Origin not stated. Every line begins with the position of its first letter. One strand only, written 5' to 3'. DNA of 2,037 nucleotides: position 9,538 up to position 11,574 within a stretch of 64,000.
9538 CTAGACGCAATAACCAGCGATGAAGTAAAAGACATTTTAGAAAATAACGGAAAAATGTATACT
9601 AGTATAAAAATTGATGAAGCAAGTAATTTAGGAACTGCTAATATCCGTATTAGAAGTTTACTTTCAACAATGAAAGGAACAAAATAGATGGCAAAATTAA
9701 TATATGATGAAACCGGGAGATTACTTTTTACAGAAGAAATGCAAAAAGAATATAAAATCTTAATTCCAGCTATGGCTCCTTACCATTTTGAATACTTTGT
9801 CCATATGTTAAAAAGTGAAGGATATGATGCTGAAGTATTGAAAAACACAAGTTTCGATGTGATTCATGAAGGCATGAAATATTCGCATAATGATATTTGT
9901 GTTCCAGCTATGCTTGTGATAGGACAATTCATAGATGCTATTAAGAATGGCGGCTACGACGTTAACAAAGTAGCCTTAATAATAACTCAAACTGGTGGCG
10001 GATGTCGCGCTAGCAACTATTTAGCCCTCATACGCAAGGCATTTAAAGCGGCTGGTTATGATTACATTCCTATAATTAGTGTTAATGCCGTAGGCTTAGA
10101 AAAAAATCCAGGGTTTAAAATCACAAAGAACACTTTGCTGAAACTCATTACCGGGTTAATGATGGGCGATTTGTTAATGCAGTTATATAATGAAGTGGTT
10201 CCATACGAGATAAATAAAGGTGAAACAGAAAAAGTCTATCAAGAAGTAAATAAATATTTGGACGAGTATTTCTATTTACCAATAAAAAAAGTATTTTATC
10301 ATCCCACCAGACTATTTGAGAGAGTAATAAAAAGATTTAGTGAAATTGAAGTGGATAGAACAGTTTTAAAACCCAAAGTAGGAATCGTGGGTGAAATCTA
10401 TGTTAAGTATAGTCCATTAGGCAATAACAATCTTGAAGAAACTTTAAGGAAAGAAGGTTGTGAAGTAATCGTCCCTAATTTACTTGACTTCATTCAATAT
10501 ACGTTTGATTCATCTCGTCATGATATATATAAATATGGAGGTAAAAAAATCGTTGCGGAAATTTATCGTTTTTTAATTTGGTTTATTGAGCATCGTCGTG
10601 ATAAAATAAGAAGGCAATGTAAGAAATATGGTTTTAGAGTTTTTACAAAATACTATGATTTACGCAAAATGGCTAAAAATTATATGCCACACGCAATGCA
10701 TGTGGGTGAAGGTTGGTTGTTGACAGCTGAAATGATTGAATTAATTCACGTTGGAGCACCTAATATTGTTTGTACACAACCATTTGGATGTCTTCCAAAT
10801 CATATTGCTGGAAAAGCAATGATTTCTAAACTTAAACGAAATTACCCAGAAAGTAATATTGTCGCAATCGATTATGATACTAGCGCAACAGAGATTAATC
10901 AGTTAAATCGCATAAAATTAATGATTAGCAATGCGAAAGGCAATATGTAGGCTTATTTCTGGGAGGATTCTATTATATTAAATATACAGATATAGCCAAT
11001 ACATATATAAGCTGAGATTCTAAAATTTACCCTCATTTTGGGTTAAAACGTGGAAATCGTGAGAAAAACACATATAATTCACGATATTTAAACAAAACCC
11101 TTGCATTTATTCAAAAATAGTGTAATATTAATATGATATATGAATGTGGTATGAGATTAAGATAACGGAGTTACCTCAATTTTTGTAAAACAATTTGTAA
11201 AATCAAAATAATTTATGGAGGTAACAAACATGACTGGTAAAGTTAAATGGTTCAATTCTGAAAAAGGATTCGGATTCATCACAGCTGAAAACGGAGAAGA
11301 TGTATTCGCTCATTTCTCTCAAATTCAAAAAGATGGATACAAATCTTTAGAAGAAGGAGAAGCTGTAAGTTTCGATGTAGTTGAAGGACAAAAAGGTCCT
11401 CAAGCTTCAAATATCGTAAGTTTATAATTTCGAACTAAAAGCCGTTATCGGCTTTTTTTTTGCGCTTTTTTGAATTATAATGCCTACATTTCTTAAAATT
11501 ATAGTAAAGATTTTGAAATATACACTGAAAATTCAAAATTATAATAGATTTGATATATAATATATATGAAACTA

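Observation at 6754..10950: Translationally coupled tandem-ATPase 'activase' plus HgdB/DCCP-like partner of unknown substrate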

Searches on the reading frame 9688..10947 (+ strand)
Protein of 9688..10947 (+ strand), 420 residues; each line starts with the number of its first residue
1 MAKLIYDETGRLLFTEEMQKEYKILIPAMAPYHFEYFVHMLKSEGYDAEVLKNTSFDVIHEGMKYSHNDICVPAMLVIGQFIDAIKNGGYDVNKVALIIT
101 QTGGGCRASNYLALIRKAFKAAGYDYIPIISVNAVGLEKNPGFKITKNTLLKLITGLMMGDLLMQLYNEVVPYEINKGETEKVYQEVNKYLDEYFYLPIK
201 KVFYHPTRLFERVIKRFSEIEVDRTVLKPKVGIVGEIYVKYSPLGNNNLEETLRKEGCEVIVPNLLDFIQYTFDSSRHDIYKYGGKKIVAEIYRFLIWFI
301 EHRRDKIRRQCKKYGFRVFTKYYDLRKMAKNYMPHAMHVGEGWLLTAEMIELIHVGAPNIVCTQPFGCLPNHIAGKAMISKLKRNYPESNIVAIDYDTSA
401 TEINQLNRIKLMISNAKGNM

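Call 3: search_protein_families(library=pfam, proteins=[window:9688-10947:+], max_evalue=0.01)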
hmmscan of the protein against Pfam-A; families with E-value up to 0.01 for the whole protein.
window:9688-10947:+ (420 aa): 1 family
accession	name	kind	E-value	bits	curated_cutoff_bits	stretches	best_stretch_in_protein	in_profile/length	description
PF09989.15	DUF2229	-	4e-06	27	29.4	0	33-86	13-67/218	CoA enzyme activase uncharacterised domain (DUF2229)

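Call 4: search_protein_families(library=ncbifam, proteins=[window:9688-10947:+], max_evalue=0.01)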
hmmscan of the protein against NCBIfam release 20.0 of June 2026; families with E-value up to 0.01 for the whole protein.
window:9688-10947:+ (420 aa): 0 families

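Call 8: search_solved_structures(query=window:9688-10947:+, max_evalue=10, show_alignments=2)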
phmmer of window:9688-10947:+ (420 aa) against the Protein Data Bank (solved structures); distinct sequences matched with E-value up to 10: 3.
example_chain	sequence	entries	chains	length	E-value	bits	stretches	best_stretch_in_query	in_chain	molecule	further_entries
5n1t_A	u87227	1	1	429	0.21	13.9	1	327-396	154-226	flavin-binding subunit of sulfide dehydrogenase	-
2efl_A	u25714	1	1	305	0.92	11.7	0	234-306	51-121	Formin-binding protein 1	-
2a24_A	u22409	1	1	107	1.2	11.4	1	49-90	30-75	Endothelial PAS domain protein 1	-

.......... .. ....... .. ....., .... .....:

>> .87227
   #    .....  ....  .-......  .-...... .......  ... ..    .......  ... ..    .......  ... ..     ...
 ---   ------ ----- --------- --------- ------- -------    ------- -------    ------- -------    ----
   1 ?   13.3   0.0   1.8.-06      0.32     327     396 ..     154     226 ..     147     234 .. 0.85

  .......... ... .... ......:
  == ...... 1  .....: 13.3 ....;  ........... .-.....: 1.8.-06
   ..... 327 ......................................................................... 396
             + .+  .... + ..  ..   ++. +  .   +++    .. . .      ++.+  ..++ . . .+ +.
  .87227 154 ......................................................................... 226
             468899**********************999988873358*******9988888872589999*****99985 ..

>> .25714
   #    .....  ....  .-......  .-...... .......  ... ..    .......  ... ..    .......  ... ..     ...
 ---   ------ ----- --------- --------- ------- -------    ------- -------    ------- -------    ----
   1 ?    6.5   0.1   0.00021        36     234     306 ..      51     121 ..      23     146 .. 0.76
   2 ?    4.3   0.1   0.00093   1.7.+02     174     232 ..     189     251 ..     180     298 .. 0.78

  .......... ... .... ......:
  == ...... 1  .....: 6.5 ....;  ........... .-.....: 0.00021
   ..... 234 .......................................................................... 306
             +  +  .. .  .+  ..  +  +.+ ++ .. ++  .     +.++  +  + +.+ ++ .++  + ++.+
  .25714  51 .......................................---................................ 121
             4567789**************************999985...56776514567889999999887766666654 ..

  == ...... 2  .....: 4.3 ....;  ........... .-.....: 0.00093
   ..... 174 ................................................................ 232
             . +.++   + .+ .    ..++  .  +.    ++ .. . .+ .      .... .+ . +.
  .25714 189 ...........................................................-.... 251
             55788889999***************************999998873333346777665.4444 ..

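Call 10: find_homologous_proteins(query=window:9688-10947:+, max_evalue=0.001)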
Query window:9688-10947:+ (420 aa): 8000 proteins with E <= 0.001 among 8000 candidates; the best 120 are listed.
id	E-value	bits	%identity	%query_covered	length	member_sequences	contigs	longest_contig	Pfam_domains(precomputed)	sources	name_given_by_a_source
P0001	5.5e-262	887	90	100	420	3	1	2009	PF09989.16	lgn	-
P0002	4.3e-257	871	88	100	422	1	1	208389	PF09989.16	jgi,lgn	jgi:predicted nucleotide-binding protein (sugar kinase/HSP70/actin superfamily)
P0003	3.4e-250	848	85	100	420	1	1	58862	PF09989.16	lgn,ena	-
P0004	7.4e-242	821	83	100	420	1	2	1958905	PF09989.16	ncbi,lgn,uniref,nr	ncbi:2-hydroxyacyl-CoA dehydratase [Candidatus Xianfuyuplasma coldseepsis]|uniref:2-hydroxyacyl-CoA 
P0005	9.0e-242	820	83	100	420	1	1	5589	PF09989.16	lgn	-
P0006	3.4e-240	815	81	100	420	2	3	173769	PF09989.16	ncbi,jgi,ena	jgi:predicted nucleotide-binding protein (sugar kinase/HSP70/actin superfamily)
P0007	5.3e-239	811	82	100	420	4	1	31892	PF09989.16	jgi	-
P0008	7.1e-236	801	81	100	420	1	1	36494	PF09989.16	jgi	jgi:predicted nucleotide-binding protein (sugar kinase/HSP70/actin superfamily)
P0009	4.7e-235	798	82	100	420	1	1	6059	PF09989.16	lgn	-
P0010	2.5e-234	796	81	100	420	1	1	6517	PF09989.16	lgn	-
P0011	5.0e-234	795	81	100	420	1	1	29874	PF09989.16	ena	-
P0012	2.0e-233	793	81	100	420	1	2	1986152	PF09989.16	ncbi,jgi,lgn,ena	-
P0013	6.6e-232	788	80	100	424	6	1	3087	PF09989.16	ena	-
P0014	1.1e-231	787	80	100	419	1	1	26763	PF09989.16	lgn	-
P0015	5.1e-231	785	81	100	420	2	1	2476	PF09989.16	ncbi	-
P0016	6.7e-231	785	80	100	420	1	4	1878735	PF09989.16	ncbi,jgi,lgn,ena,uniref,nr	ncbi:2-hydroxyglutaryl-CoA dehydratase, D-component [Candidatus Izimaplasma bacterium HR1]|jgi:predi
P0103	1.9e-163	562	60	100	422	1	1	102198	PF09989.16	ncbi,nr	ncbi:MAG: 2-hydroxyglutaryl-CoA dehydratase [Acholeplasmatales bacterium]|nr:MAG: 2-hydroxyglutaryl-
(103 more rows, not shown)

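Call 36: find_encoding_contigs(protein=P0004, flank=8000, max_places=2)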
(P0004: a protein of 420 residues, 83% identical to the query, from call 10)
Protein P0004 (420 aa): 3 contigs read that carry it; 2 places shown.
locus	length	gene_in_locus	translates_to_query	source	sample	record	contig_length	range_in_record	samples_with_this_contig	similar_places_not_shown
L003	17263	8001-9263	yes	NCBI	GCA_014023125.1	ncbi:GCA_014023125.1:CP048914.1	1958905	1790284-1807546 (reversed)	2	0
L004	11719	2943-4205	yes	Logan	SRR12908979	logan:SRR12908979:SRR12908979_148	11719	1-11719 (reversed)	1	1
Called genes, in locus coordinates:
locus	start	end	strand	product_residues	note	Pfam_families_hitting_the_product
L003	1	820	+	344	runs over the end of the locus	PF02547:Queuosine_synth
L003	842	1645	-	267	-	PF06161:DUF975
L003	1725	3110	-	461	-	PF01212:Beta_elim_lyase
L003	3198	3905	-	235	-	PF02592:Vut_1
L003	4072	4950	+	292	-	PF12833:HTH_18, PF00165:HTH_AraC (weak)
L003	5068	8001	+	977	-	PF00480:ROK (faint), PF01548:DEDD_Tnp_IS110 (faint), PF01869:BcrAD_BadFG, PF09989:DUF2229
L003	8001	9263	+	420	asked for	PF09989:DUF2229 (faint)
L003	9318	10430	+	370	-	PF01702:TGT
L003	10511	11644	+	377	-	PF00091:Tubulin, PF12327:FtsZ_C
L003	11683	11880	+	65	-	-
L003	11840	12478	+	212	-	PF01168:Ala_racemase_N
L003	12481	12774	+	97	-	PF04472:SepF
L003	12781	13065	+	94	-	PF02325:CCB3_YggT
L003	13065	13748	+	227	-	PF17774:YlmH_RBD, PF01479:S4 (weak)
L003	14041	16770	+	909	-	PF00133:tRNA-synt_1, PF01921:tRNA-synt_1f (faint), PF09334:tRNA-synt_1g, PF01406:tRNA-synt_1e (weak), PF08264:Anticodon_1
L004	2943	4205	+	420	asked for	PF09989:DUF2229 (faint)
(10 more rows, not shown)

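Call 38: find_encoding_contigs(protein=P0103, flank=6000, max_places=1)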
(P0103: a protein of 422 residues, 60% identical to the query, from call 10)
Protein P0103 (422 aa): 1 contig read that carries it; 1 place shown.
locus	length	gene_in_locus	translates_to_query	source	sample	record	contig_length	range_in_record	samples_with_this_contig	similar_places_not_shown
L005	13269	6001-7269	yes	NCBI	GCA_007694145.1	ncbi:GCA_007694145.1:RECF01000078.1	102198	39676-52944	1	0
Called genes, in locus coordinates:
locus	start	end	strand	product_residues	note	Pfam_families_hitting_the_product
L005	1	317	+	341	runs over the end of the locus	PF02547:Queuosine_synth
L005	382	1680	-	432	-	PF05977:MFS_3, PF06963:FPN1, PF07690:MFS_1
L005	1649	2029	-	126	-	PF22746:SHOCT-like_DUF2089-C (weak)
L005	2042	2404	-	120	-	PF22747:Zn_ribbon_DUF2089, PF09862:DUF2089, PF22746:SHOCT-like_DUF2089-C (weak)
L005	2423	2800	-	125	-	-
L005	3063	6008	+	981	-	PF01869:BcrAD_BadFG, PF09989:DUF2229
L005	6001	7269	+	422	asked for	PF09989:DUF2229 (faint)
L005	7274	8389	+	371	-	PF01702:TGT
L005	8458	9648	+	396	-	PF00091:Tubulin, PF12327:FtsZ_C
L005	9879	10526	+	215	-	PF01168:Ala_racemase_N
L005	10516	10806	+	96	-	PF04472:SepF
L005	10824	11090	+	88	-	PF02325:CCB3_YggT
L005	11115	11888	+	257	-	-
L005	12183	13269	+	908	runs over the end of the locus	PF00133:tRNA-synt_1, PF01921:tRNA-synt_1f (faint), PF09334:tRNA-synt_1g, PF01406:tRNA-synt_1e (weak), PF08264:Anticodon_1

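Call 39: find_encoding_contigs(protein=P0016, flank=6000, max_places=1)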
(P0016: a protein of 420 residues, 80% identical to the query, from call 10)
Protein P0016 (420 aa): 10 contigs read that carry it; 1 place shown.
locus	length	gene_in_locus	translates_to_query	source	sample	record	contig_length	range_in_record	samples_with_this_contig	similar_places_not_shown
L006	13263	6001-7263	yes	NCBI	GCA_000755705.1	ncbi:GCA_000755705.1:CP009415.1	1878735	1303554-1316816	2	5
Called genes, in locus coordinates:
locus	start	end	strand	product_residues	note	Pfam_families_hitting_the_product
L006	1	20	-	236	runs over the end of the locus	PF02592:Vut_1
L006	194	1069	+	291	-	PF00165:HTH_AraC (weak), PF12833:HTH_18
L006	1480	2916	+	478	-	-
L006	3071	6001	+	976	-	PF01869:BcrAD_BadFG, PF09989:DUF2229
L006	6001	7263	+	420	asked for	PF09989:DUF2229 (faint)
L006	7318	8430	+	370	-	PF01702:TGT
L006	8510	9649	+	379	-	PF00091:Tubulin, PF12327:FtsZ_C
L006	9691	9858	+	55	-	-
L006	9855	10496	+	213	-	PF01168:Ala_racemase_N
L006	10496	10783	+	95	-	PF04472:SepF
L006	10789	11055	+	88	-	PF02325:CCB3_YggT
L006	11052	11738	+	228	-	PF17774:YlmH_RBD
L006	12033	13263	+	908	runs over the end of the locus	PF00133:tRNA-synt_1, PF01921:tRNA-synt_1f (faint), PF09334:tRNA-synt_1g, PF01406:tRNA-synt_1e (weak), PF08264:Anticodon_1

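Call 44: predict_structure(alignment_id=A2)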
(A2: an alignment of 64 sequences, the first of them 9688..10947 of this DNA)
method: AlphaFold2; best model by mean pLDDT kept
length: 420 residues; sequences in the alignment: 64
mean_pLDDT: 87.2   pTM: 0.89
mean pLDDT of the five models: 87.2, 85.4, 84.4, 83.2, 82.7
residues with pLDDT >= 90: 233; 70-90: 145; 50-70: 37; < 50: 5
segments of 3 or more residues with pLDDT < 50: 103-105
pLDDT, mean of each block of 10 residues (from residue 1): 83 91 92 93 94 86 80 84 93 91 53 87 92 71 88 94 97 96 95 90 89 98 95 86 84 94 92 85 88 94 97 96 90 63 85 95 68 73 91 75 81 90
secondary structure, 60 per line:
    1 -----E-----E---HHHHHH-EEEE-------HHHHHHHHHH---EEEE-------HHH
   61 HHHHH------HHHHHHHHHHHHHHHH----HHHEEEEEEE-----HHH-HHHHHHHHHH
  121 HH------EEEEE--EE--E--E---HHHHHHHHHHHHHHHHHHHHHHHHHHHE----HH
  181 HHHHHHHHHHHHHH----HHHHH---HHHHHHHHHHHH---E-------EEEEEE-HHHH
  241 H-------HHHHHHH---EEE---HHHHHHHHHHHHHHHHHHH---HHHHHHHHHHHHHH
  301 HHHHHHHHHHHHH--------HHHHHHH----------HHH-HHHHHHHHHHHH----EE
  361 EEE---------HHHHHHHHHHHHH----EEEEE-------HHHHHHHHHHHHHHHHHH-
elements in order: H16-21 E23-26 H34-43 E47-50 H58-65 H72-87 E95-101 H111-122 E129-133 H147-173 H179-194 H199-203 H207-218 E230-235 H237-241 H249-255 E259-261 H265-283 H287-313 H322-328 H343-354 E359-363 H373-385 E390-394 H402-419

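Call 47: fold_search(model_id=the predicted structure, library=pdb)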
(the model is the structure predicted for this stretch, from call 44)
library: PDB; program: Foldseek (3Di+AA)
matches with E <= 10: 907; with E <= 0.001: 8
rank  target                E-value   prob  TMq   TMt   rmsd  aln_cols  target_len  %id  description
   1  7yyl_B                1.2e-04  1.00  0.44  0.44  10.1       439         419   11  nucleotide-free DCCP:DCCP-R complex (released 2022-12-28)
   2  3o3m_B                1.9e-04  1.00  0.36  0.39  14.0       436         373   15  (R)-2-Hydroxyisocaproyl-CoA Dehydratase (released 2011-03-16)
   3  7yyl_A                2.8e-04  1.00  0.45  0.44  10.2       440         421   13  nucleotide-free DCCP:DCCP-R complex (released 2022-12-28)
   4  6eno                  3.1e-04  1.00  0.39  0.38  11.8       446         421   10  Double cubane cluster oxidoreductase (released 2018-03-14)
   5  7yyl_D                3.3e-04  1.00  0.43  0.43  10.6       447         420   11  nucleotide-free DCCP:DCCP-R complex (released 2022-12-28)
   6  7yzm_A                4.1e-04  1.00  0.39  0.39  11.3       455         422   10  MgADPNP-bound DCCP:DCCP-R complex (released 2022-12-28)
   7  3o3m_D                4.1e-04  1.00  0.37  0.41  13.6       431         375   16  (R)-2-Hydroxyisocaproyl-CoA Dehydratase (released 2011-03-16)
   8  3o3n_B                4.3e-04  1.00  0.37  0.41  13.7       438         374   13  (R)-2-hydroxyisocaproyl-CoA dehydratase in complex with its substrate (R)-2-hydroxyisocaproyl-CoA (released 2011-03-16)
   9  8s02_B                4.3e-03  0.98  0.37  0.40   9.7       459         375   11  BzdNO-benzoyl-CoA complex (released 2025-03-05)
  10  1yio                  2.7e-02  0.60  0.15  0.29  20.8       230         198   13  Crystallographic structure of response regulator StyR from Pseudomonas fluorescens (released 2005-09-27)
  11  2fn8                  2.7e-02  0.25  0.16  0.22  20.4       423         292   10  Thermotoga maritima Ribose Binding Protein Ribose Bound Form (released 2007-01-16)
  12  6u9d_R                3.9e-02  0.12  0.16  0.16  21.9       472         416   10  Saccharomyces cerevisiae acetohydroxyacid synthase (released 2020-07-15)
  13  1sd5                  9.4e-02  0.51  0.16  0.32  15.1       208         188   12  Crystal structure of Rv1626 (released 2004-09-21)
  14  5hko                  9.9e-02  0.14  0.16  0.20  20.2       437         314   10  Crystal structure of ABC transporter Solute Binding Protein MSMEG_3598 from Mycobacterium smegmatis str. MC2 155, target (released 2016-02-03)
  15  5z20_B                9.9e-02  0.14  0.17  0.20  18.4       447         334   10  The ternary structure of D-lactate dehydrogenase from Pseudomonas aeruginosa with NADH and oxamate (released 2018-09-19)
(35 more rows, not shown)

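Call 65: search_protein_families(library=pfam, proteins=[window:9688-10947:+], max_evalue=10)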
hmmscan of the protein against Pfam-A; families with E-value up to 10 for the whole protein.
window:9688-10947:+ (420 aa): 2 families
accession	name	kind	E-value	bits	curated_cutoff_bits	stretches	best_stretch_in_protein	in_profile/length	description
PF09989.15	DUF2229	-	4e-06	27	29.4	2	33-86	13-67/218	CoA enzyme activase uncharacterised domain (DUF2229)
PF06050.19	HGD-D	-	0.027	14.5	28.4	1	92-134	281-321/342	2-hydroxyglutaryl-CoA dehydratase, D-component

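Call 66: search_protein_representatives(protein=window:9688-10947:+)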
Query: 420 residues. Proteins with E-value up to 0.001 (for the whole library): 3489; up to 1e-10: 1843; up to 1e-30: 425. The best 150 are listed.
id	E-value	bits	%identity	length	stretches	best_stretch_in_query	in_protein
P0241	1.3e-136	472.4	53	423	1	11-416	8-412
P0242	1.3e-110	386.8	47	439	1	8-419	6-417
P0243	2.9e-110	385.6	45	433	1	12-418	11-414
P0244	3.9e-109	381.9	46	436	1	9-417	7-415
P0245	1.8e-108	379.8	45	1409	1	3-418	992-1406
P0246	1.2e-102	360.5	45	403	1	18-417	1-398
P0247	3.7e-102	358.9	45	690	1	12-419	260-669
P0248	5.0e-102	358.5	41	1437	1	11-416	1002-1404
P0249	2.9e-99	349.4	44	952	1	13-419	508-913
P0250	9.6e-98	344.4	42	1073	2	10-416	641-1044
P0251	7.7e-97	341.4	42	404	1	19-417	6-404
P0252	3.3e-96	339.3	41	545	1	14-418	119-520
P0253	9.4e-96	337.8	40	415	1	9-417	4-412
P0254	9.6e-96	337.8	42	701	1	10-420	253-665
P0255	7.1e-95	334.9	40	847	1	11-416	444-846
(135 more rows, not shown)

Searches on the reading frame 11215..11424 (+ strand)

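Call 3: search_protein_families(library=pfam, proteins=[window:11215-11424:+], max_evalue=0.01)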
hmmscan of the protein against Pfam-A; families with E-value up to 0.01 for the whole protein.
window:11215-11424:+ (70 aa): 1 family
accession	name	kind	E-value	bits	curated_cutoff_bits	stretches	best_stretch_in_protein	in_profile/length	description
PF00313.28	CSD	-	4.4e-30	103.8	27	1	6-68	1-64/66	'Cold-shock' DNA-binding domain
